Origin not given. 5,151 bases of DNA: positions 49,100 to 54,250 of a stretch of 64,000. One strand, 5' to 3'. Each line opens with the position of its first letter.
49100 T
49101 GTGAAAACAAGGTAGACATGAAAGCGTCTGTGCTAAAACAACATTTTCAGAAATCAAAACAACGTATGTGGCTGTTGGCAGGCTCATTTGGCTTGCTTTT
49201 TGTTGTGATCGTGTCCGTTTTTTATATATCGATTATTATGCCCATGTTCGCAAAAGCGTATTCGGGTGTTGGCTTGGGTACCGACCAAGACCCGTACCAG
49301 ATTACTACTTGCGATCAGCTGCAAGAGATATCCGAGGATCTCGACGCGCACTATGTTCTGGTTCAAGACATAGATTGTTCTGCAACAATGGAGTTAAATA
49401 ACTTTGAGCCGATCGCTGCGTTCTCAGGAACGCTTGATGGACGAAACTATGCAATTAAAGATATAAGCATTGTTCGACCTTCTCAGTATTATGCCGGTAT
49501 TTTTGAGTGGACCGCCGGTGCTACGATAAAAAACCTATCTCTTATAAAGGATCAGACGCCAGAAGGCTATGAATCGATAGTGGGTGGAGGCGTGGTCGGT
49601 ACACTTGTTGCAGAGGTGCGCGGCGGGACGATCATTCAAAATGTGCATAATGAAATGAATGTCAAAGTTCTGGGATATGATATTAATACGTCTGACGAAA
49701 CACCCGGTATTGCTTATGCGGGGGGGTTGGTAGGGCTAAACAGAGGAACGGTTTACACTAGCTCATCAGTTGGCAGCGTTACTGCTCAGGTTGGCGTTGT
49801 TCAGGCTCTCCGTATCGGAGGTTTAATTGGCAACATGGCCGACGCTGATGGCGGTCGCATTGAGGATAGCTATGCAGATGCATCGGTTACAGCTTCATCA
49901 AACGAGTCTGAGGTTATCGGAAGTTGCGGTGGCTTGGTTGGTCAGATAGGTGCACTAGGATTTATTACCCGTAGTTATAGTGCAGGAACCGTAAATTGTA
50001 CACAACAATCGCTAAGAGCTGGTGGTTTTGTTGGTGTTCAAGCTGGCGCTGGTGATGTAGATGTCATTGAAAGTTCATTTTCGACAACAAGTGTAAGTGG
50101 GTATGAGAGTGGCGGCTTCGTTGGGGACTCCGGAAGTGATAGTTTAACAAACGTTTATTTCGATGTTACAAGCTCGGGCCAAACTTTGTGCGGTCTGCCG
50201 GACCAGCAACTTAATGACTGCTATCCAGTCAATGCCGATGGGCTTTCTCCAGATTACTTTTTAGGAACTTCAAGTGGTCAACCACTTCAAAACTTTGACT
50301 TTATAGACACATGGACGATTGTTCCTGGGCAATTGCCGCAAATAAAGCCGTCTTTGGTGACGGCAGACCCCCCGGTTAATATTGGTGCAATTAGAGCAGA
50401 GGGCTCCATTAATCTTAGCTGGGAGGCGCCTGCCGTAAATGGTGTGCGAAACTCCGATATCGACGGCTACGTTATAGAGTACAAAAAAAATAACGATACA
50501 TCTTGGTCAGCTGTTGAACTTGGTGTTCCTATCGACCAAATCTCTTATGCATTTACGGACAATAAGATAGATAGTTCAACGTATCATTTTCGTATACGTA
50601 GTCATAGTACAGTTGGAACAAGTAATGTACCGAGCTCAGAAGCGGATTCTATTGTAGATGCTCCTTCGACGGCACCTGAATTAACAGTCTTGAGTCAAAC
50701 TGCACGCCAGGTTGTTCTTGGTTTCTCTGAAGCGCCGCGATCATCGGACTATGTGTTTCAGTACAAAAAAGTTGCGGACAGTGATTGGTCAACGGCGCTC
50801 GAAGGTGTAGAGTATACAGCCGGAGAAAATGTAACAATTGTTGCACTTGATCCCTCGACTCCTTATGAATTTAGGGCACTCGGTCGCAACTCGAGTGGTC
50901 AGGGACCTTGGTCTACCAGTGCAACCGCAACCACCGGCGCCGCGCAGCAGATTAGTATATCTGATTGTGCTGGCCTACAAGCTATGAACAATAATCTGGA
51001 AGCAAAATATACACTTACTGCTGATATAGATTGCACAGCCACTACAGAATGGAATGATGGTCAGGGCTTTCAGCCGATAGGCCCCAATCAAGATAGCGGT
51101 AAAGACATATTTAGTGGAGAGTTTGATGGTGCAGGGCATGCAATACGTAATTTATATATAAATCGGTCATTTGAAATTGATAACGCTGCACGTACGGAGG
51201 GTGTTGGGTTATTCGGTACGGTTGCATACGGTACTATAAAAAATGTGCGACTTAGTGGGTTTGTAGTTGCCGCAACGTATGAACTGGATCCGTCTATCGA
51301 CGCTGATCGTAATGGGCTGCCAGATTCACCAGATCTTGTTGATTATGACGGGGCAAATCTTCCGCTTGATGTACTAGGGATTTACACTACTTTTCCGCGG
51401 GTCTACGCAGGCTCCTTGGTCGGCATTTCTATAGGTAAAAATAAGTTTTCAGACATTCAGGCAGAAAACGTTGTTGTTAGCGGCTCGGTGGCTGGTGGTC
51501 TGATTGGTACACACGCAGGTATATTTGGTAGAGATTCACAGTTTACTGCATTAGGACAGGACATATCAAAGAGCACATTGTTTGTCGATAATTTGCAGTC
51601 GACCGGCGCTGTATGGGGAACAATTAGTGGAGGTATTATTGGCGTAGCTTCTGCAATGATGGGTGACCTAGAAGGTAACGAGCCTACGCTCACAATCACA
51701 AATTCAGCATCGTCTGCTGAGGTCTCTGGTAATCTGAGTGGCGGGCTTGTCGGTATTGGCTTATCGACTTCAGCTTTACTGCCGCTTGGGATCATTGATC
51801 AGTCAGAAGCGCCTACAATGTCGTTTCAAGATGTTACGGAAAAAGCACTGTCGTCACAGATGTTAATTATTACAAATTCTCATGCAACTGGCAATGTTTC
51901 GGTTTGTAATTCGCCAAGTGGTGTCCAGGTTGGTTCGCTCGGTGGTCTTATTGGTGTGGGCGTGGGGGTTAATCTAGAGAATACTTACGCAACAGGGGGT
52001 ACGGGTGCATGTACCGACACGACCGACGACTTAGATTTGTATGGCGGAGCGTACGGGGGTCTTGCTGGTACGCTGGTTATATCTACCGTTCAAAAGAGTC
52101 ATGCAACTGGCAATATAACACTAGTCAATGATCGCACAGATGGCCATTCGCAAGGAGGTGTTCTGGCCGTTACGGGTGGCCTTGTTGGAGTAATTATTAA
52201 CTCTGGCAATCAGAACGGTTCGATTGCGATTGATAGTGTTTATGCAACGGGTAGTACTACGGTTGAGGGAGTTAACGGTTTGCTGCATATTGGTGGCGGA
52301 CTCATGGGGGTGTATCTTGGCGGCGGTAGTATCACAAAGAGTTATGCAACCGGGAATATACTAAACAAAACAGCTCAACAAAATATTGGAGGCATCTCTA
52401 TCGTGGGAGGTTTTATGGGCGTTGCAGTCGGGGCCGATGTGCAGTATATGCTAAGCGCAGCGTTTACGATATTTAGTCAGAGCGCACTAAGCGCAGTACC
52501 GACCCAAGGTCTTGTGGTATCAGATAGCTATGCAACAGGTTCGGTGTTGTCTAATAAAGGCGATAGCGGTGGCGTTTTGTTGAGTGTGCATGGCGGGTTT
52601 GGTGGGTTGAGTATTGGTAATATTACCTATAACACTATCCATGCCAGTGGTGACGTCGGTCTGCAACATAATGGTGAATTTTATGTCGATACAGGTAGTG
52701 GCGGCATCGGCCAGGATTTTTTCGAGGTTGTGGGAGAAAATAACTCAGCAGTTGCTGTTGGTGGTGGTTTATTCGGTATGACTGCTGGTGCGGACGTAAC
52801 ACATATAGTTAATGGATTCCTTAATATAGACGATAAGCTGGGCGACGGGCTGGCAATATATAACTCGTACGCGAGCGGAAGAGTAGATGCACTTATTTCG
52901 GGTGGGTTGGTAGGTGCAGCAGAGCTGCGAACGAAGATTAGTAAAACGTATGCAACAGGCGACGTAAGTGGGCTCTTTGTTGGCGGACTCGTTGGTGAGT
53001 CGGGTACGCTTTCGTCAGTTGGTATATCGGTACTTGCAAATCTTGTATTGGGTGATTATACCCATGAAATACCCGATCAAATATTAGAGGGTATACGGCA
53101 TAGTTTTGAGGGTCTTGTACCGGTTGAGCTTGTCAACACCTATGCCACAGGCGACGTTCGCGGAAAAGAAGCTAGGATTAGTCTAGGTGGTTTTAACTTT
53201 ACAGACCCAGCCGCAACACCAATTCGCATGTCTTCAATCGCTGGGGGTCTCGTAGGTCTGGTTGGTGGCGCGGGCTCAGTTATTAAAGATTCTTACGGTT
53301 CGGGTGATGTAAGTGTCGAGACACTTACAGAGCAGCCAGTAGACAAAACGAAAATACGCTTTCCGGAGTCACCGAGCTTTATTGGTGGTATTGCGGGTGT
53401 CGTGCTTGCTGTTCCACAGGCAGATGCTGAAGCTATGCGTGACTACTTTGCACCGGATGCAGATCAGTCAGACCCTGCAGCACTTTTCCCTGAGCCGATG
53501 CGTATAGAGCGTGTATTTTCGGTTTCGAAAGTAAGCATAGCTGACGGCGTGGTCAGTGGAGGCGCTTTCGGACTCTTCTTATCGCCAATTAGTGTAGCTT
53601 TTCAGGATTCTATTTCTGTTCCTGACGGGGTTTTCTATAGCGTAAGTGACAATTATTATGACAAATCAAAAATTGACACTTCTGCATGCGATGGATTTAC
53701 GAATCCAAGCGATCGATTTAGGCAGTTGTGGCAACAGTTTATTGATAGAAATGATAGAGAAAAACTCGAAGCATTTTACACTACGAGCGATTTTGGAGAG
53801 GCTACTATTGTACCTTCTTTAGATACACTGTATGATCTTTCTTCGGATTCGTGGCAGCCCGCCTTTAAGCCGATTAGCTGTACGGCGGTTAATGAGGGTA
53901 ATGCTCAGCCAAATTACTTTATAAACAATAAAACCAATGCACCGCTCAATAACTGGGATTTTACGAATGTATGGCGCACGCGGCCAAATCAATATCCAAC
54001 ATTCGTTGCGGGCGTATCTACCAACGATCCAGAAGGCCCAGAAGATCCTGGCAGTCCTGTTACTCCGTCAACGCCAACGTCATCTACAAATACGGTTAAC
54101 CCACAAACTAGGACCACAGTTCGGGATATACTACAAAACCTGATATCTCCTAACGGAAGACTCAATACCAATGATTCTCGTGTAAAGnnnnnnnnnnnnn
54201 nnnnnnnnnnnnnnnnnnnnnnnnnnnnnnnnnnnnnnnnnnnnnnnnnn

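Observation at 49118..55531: A 2137-aa protein fuses an adhesin-like GLUG/FN3 ectodomain of ~1650 aa to a histidine kinase with a split dimerisation region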

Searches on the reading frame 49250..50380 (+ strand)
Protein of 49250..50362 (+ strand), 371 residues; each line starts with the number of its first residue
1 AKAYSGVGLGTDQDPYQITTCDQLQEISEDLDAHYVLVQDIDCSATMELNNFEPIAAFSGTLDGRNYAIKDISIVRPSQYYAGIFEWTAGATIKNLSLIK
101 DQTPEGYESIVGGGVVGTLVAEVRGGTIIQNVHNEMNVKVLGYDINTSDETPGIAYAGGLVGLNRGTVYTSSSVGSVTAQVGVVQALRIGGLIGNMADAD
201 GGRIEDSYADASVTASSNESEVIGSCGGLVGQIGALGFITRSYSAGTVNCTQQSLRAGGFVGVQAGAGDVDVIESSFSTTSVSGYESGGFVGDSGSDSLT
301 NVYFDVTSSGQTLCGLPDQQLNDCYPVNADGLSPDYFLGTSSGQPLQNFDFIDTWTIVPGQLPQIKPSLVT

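Call 79: predict_structure(alignment_id=A3)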
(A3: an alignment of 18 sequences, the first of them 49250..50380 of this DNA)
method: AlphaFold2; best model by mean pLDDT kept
length: 377 residues; sequences in the alignment: 18
mean_pLDDT: 89.3   pTM: 0.91
mean pLDDT of the five models: 89.3, 89.2, 88.0, 87.5, 83.1
residues with pLDDT >= 90: 248; 70-90: 95; 50-70: 28; < 50: 6
segments of 3 or more residues with pLDDT < 50: 149-151
pLDDT, mean of each block of 10 residues (from residue 1): 80 94 95 96 90 95 96 92 96 97 88 95 95 97 60 84 97 96 85 87 95 85 93 92 97 93 76 91 95 84 95 90 91 82 80 87 86 56
secondary structure, 60 per line:
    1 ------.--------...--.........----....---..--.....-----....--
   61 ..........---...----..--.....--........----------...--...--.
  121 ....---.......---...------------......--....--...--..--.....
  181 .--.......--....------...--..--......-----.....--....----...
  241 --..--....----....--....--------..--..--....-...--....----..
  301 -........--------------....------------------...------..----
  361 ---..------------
elements in order: E16-18 H21-29 E34-37 H45-49 E55-58 E61-70 E74-76 E85-89 E92-99 E110-112 E115-117 E120-124 E128-134 E138-140 E153-158 E161-164 E167-169 E176-181 E184-190 E193-196 E203-205 E212-217 E223-227 E230-233 E238-240 E247-250 E255-258 E261-264 E281-284 E286-288 E291-294 E302-305 H306-309 E324-327

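Call 81: fold_search(model_id=the predicted structure, library=pdb)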
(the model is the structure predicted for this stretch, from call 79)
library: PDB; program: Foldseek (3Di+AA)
matches with E <= 10: 165; with E <= 0.001: 6
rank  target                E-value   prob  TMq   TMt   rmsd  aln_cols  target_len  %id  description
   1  3n6z                  5.8e-07  1.00  0.58  0.64   5.7       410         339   16  Crystal structure of a putative immunoglobulin A1 protease (BACOVA_03286) from Bacteroides ovatus at 1.30 A resolution (released 2010-07-21)
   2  7uvl_P                7.4e-07  1.00  0.54  0.18   6.1       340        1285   19  IgA1 Protease with IgA1 substrate (released 2022-11-23)
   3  7uvk                  1.4e-06  1.00  0.58  0.19   6.9       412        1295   17  G. haemolysans IgA1 protease (released 2022-11-23)
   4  6xja_P                8.5e-06  1.00  0.55  0.18   5.4       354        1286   19  Streptococcus Pneumoniae IgA1 Protease with IgA1 substrate (released 2021-01-20)
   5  6xjb                  1.7e-05  1.00  0.54  0.17   4.3       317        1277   19  IgA1 Protease (released 2020-12-09)
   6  7jgj_A                2.5e-04  1.00  0.51  0.17   4.7       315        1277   19  IgA1 Protease in complex with neutralizing mAb (released 2020-12-09)
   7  6nw9_C                2.4e-02  0.20  0.17  0.13  16.9       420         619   12  CRYSTAL STRUCTURE OF A TAILSPIKE PROTEIN 3 (TSP3, ORF212) FROM ESCHERICHIA COLI O157:H7 BACTERIOPHAGE CBA120 (released 2019-06-05)
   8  5w6f_A                4.9e-02  0.16  0.17  0.14  13.8       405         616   10  Crystal structure of Bacteriophage CBA120 tailspike protein 3 (TSP3, orf212) (released 2018-10-24)
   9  1jta                  5.4e-02  0.35  0.25  0.26  13.4       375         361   10  Crystal Structure of Pectate Lyase A (C2 form) (released 2002-06-19)
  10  5nxk_A                7.1e-02  0.30  0.22  0.26  13.8       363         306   12  L. reuteri 53608 SRRP (released 2018-03-21)
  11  5nxk_B                7.1e-02  0.28  0.22  0.25  13.7       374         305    9  L. reuteri 53608 SRRP (released 2018-03-21)
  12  5nxk_C                8.6e-02  0.30  0.22  0.26  13.3       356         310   10  L. reuteri 53608 SRRP (released 2018-03-21)
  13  6qi5_Q                1.5e-01  0.25  0.25  0.25  12.7       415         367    8  Near Atomic Structure of an Atadenovirus Shows a possible gene duplication event and Intergenera Variations in Cementi (released 2020-08-05)
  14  5ny0                  1.8e-01  0.23  0.26  0.28  12.5       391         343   12  L. reuters 100-23 SRRP (released 2018-03-21)
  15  7o78_B                2.0e-01  0.08  0.19  0.16  15.4       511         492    8  Structure of the PL6 family chondroitinase B from Pseudopedobacter saltans, Pedsa3807 (released 2021-07-28)
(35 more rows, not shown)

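Call 88: search_protein_families(library=pfam, proteins=[window:49250-50362:+], max_evalue=1)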
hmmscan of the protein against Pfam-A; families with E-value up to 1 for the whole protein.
window:49250-50362:+ (371 aa): 2 families
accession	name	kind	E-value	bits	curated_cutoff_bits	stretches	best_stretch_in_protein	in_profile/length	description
PF07581.17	Glug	-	2e-05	25.1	20.5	1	187-214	3-28/28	The GLUG motif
PF05342.19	Peptidase_M26_N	-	0.017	14.8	27.7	1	24-133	147-247/250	M26 IgA1-specific Metallo-endopeptidase N-terminal region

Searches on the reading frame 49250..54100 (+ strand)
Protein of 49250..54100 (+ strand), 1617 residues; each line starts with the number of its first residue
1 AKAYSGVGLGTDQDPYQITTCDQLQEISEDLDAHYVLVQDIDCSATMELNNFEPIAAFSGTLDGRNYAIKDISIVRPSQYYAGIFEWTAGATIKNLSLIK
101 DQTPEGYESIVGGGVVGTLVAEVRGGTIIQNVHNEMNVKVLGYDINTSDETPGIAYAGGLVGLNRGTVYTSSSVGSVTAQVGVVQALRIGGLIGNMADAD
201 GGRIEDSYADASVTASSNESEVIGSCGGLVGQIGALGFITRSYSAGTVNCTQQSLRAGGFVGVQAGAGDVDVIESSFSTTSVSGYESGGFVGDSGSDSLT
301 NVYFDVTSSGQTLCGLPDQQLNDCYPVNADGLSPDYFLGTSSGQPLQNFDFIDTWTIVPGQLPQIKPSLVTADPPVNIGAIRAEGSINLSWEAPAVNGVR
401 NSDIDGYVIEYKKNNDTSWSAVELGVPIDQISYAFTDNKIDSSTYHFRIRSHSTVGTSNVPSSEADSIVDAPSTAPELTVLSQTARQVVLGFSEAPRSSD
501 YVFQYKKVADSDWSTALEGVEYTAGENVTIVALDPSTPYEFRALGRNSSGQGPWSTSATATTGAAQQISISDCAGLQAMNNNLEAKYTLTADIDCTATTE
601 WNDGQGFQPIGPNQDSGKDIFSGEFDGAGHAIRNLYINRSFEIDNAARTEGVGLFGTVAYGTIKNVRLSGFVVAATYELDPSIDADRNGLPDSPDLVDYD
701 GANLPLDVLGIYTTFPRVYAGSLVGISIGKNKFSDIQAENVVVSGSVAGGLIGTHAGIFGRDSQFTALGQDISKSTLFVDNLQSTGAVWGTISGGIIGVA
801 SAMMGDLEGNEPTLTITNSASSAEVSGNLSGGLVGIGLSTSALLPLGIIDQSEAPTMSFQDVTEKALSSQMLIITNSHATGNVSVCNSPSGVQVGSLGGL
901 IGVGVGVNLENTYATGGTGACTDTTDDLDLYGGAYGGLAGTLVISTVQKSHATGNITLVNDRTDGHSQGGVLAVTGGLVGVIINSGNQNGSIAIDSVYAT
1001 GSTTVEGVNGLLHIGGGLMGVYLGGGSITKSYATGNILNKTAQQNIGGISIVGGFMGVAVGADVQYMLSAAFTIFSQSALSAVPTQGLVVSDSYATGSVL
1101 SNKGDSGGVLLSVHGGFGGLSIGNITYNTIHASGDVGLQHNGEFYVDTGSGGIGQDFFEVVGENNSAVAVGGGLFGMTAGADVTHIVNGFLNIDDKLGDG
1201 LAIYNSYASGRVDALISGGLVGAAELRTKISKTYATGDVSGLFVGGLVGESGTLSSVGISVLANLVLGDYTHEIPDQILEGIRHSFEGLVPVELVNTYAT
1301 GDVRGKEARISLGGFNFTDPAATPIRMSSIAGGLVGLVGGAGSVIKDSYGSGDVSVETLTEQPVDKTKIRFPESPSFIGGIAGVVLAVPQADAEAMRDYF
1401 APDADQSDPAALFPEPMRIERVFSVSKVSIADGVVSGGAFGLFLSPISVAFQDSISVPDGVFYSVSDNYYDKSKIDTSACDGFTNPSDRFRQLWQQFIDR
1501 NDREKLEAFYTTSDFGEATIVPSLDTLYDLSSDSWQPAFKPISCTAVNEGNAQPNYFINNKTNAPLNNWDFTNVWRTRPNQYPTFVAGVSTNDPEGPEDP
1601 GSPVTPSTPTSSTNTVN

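Call 53: search_solved_structures(query=window:49250-54100:+, max_evalue=1, show_alignments=0)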
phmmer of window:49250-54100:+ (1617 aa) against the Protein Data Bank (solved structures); distinct sequences matched with E-value up to 1: 44.
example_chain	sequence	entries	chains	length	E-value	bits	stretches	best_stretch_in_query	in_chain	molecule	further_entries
8q6t_I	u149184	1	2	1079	5.3e-19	70.5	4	383-557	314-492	Titin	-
8bnq_A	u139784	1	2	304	6.4e-06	27.2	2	373-549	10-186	Titin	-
8q6t_V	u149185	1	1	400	3.5e-05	24.7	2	373-498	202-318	Myosin-binding protein C, cardiac-type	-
5e53_A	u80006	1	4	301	0.00012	23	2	403-557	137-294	Contactin-1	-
6xjb_A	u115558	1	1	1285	0.00035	21.4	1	59-263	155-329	Immunoglobulin A1 protease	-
7jgj_A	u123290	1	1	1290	0.00036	21.4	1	59-263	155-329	Immunoglobulin A1 protease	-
6xja_P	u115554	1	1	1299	0.00036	21.4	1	59-263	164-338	Immunoglobulin A1 protease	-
4bkf_A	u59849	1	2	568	0.00089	20.1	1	373-574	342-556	EPHRIN TYPE-A RECEPTOR 4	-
4bk4_A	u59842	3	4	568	0.00089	20.1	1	373-574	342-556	EPHRIN TYPE-A RECEPTOR 4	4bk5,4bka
5e7l_A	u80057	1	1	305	0.00092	20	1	373-562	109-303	Contactin-2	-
8osd_A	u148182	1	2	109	0.0016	19.2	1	384-462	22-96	Titin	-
4m4p_A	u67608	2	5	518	0.0019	19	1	373-566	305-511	Ephrin type-A receptor 4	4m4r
5x83_B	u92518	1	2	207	0.0021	18.8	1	374-556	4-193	Netrin receptor DCC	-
4urt_B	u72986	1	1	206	0.0022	18.8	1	374-556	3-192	NETRIN RECEPTOR DCC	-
4u3h_A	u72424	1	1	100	0.0028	18.4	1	471-558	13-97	FN3con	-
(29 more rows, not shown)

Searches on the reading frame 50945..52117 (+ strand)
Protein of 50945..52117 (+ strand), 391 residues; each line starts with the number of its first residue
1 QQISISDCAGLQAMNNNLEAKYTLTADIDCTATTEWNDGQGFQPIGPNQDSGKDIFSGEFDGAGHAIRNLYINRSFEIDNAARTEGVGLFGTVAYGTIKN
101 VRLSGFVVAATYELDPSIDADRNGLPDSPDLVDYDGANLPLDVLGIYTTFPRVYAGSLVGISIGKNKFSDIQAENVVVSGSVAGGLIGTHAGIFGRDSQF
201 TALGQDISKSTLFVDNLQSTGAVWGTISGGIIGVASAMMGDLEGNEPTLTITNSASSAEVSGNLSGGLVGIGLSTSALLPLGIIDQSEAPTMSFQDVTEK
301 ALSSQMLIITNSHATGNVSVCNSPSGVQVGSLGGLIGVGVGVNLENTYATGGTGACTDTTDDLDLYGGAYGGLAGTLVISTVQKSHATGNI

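Call 88: search_protein_families(library=pfam, proteins=[window:50945-52117:+], max_evalue=1)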
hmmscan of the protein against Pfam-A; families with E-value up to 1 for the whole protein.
window:50945-52117:+ (391 aa): 1 family
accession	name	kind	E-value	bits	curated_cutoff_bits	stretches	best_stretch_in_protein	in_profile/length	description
PF11345.13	DUF3147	-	0.011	16.6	23.6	1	139-185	22-68/111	Protein of unknown function (DUF3147)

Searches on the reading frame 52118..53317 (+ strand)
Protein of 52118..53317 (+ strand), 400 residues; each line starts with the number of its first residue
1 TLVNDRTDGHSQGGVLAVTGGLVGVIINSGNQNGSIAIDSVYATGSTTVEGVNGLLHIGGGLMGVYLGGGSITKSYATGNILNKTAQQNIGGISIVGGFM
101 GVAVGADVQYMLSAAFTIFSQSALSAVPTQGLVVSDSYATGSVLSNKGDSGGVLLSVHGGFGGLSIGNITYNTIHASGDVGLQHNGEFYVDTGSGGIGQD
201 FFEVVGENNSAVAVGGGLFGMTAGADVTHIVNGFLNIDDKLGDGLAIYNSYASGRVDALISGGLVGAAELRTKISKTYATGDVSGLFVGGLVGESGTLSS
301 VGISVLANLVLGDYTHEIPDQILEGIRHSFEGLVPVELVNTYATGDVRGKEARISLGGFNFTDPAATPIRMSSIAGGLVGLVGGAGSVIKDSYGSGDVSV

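Call 88: search_protein_families(library=pfam, proteins=[window:52118-53317:+], max_evalue=1)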
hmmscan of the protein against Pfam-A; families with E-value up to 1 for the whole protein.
window:52118-53317:+ (400 aa): 0 families
